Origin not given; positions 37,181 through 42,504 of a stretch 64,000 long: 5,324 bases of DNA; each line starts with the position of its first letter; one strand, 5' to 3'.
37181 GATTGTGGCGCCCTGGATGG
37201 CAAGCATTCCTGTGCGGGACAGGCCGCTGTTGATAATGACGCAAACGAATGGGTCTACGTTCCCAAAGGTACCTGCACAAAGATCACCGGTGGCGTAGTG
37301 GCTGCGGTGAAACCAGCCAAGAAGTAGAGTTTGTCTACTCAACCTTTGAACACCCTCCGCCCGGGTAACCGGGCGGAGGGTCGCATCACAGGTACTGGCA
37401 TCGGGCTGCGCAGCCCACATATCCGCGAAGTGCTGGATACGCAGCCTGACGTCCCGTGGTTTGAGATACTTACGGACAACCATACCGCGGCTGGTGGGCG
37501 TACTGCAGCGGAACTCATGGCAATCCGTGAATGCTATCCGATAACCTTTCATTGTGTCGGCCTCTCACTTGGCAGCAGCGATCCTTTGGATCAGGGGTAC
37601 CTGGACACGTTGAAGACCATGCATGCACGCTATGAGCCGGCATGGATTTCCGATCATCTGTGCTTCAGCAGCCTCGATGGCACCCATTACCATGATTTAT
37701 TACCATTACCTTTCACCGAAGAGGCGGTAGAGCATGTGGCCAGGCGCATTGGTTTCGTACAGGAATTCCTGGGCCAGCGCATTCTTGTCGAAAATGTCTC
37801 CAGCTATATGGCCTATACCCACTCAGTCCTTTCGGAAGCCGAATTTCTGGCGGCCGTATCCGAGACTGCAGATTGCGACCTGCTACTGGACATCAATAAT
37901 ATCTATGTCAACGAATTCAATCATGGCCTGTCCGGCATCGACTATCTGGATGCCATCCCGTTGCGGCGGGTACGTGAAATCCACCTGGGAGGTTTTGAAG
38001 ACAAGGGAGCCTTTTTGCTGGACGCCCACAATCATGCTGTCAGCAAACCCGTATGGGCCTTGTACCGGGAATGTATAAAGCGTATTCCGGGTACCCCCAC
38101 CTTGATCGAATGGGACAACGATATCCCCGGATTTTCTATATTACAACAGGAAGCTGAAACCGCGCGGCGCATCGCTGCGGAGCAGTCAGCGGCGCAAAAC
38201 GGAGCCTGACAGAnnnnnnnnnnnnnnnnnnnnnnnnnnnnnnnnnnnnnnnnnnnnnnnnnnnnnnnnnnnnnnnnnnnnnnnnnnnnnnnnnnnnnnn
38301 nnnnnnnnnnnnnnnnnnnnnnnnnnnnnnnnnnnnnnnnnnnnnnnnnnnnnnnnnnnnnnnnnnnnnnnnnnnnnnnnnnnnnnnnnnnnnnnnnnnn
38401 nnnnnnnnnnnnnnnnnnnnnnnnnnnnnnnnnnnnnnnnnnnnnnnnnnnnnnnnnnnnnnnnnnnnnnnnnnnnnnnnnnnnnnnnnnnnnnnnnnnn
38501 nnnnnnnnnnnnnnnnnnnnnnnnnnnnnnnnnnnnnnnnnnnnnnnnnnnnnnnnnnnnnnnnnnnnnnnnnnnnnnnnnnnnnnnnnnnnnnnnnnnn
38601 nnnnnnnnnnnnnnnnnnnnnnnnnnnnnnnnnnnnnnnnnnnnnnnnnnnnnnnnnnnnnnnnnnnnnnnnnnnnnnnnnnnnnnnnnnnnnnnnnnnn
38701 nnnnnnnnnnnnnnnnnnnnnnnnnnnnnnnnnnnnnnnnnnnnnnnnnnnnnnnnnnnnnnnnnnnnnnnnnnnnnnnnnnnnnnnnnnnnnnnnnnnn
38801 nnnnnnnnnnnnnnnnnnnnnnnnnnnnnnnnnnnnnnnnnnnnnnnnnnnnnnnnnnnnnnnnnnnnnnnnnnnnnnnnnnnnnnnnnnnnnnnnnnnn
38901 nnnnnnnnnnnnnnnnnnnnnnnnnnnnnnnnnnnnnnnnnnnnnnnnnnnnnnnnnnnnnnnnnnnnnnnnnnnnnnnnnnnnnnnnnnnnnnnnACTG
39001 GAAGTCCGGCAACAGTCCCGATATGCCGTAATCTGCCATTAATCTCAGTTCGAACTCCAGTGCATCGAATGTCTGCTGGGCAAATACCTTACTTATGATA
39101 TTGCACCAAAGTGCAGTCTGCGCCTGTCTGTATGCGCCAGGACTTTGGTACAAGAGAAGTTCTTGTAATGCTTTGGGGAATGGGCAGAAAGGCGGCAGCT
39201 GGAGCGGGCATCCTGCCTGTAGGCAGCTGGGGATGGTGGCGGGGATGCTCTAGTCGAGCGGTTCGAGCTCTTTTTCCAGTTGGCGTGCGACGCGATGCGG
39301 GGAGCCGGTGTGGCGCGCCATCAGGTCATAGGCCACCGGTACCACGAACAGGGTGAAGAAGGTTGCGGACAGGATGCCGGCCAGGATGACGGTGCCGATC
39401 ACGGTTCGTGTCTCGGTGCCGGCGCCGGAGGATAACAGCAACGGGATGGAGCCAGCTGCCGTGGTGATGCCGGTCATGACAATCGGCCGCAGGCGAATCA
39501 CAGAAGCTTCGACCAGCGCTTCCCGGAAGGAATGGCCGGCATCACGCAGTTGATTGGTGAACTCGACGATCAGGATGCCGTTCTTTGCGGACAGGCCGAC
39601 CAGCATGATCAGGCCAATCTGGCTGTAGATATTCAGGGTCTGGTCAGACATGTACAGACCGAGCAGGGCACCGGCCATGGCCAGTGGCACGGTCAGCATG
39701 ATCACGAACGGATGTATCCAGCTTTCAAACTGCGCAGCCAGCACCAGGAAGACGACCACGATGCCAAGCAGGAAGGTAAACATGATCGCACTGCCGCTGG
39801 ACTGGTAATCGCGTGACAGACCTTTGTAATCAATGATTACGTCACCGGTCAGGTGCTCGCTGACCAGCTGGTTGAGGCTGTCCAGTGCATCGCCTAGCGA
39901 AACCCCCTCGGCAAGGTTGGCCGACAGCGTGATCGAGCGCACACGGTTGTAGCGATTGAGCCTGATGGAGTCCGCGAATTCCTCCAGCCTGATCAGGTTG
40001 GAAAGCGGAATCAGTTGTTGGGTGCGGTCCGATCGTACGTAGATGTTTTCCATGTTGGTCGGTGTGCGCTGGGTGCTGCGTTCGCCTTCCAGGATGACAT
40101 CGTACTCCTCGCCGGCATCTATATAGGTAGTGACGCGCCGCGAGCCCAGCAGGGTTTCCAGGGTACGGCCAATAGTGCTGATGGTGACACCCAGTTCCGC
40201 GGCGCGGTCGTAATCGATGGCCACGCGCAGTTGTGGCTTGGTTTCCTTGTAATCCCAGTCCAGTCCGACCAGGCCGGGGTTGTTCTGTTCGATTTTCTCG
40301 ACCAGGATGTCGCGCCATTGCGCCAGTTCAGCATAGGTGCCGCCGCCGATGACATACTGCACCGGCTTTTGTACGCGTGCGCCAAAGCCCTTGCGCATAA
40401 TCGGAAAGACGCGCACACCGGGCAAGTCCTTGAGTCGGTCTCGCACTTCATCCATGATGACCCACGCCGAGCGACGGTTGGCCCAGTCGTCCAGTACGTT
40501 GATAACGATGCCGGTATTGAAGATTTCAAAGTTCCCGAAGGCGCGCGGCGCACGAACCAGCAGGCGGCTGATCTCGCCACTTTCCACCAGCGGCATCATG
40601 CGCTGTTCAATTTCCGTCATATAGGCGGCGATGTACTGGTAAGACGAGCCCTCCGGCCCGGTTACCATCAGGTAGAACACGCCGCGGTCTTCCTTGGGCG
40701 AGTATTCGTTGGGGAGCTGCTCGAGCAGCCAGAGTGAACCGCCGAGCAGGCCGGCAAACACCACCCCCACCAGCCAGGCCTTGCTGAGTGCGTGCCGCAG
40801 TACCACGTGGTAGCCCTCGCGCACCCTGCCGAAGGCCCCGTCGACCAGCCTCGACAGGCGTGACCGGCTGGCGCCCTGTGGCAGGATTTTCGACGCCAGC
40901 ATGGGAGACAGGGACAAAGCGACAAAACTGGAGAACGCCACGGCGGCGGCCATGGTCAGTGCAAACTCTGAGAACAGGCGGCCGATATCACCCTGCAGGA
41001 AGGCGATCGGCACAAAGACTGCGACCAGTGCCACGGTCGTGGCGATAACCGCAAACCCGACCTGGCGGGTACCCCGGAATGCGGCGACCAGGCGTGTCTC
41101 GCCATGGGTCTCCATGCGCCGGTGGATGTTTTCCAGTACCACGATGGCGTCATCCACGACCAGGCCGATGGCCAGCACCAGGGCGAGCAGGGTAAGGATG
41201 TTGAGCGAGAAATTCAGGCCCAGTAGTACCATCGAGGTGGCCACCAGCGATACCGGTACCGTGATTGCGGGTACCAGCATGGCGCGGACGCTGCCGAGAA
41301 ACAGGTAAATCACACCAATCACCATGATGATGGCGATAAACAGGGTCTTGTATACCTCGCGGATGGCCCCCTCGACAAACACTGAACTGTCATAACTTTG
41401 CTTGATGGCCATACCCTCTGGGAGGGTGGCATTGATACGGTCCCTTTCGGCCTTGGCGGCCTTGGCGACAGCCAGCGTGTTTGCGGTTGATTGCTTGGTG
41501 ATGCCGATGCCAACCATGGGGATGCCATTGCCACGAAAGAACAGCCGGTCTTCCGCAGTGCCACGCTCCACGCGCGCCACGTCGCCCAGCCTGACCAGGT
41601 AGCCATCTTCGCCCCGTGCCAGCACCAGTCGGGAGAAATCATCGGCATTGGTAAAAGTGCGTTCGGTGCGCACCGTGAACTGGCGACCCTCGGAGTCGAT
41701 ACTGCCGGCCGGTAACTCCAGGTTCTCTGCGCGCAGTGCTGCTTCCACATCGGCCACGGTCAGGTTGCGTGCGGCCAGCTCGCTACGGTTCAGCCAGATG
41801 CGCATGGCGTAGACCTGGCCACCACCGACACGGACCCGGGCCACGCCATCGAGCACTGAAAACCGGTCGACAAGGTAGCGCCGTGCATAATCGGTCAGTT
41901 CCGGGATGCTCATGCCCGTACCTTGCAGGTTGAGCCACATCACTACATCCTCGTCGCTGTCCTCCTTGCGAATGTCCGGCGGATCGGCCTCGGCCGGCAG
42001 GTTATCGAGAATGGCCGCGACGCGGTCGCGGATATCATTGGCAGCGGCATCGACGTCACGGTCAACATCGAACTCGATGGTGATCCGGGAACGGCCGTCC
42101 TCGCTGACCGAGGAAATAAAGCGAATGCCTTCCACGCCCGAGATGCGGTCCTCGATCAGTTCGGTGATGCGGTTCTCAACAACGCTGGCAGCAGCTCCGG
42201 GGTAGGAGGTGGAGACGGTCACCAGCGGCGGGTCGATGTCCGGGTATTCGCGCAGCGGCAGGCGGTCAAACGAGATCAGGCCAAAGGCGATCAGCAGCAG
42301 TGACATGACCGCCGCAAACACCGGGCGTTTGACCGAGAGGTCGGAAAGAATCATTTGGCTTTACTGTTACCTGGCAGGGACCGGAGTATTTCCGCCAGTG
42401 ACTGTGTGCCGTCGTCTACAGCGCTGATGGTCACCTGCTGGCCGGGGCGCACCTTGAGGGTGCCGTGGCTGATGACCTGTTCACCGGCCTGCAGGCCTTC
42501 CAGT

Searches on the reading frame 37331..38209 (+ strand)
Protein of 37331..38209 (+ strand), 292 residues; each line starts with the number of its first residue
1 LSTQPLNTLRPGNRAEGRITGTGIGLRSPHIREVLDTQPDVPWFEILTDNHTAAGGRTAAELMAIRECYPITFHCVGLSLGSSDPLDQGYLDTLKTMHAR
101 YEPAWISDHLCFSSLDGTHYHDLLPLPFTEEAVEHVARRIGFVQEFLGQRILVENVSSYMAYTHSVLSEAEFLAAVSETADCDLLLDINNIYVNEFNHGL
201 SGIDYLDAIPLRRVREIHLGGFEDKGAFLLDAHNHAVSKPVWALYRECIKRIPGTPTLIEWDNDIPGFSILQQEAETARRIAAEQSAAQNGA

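Call 12: search_protein_families(library=pfam, proteins=[window:37331-38209:+], max_evalue=0.0001)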
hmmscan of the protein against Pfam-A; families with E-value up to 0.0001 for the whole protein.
window:37331-38209:+ (292 aa): 1 family
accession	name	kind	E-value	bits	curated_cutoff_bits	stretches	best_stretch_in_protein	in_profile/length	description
PF05114.20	MbnB_TglH_ChrH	-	1e-101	340.1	25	1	22-282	2-262/263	RiPP precursor modification enzyme MbnB/TglH/ChrH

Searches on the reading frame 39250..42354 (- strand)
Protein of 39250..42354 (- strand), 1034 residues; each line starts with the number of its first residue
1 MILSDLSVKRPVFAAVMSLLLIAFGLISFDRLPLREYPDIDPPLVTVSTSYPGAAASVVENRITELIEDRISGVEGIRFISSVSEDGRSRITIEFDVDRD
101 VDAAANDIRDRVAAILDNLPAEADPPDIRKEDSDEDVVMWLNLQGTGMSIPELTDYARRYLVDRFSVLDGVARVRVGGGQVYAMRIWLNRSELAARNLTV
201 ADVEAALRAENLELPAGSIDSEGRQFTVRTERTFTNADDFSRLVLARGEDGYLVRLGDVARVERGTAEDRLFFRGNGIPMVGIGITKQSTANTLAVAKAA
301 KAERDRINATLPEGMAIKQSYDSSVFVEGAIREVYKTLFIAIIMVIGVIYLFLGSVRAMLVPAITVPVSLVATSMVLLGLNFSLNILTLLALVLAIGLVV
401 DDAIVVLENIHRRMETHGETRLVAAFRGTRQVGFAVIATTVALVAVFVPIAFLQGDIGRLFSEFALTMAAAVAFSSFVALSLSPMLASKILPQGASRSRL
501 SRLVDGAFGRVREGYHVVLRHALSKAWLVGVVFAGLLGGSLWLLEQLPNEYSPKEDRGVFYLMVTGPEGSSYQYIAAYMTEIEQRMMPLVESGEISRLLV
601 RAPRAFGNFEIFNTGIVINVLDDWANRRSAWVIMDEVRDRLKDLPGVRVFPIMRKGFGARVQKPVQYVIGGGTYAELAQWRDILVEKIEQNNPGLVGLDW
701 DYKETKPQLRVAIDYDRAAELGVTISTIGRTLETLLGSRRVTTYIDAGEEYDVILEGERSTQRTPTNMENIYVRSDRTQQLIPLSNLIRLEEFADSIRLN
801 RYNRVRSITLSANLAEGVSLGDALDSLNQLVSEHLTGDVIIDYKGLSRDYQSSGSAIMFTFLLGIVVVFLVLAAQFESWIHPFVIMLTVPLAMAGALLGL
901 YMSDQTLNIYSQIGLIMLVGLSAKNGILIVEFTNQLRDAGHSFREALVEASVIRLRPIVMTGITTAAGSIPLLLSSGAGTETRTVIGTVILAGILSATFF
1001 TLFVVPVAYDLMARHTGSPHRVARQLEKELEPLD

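Call 12: search_protein_families(library=pfam, proteins=[window:39250-42354:-], max_evalue=0.0001)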
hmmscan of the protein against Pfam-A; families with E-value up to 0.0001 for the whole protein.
window:39250-42354:- (1034 aa): 2 families
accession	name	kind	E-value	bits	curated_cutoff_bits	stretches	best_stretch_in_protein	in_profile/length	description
PF00873.25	ACR_tran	-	9.3e-289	960.9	28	1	4-1012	2-1020/1021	AcrB/AcrD/AcrF family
PF03176.21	MMPL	-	2.6e-08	33.6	20.5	1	313-488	121-300/333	MMPL family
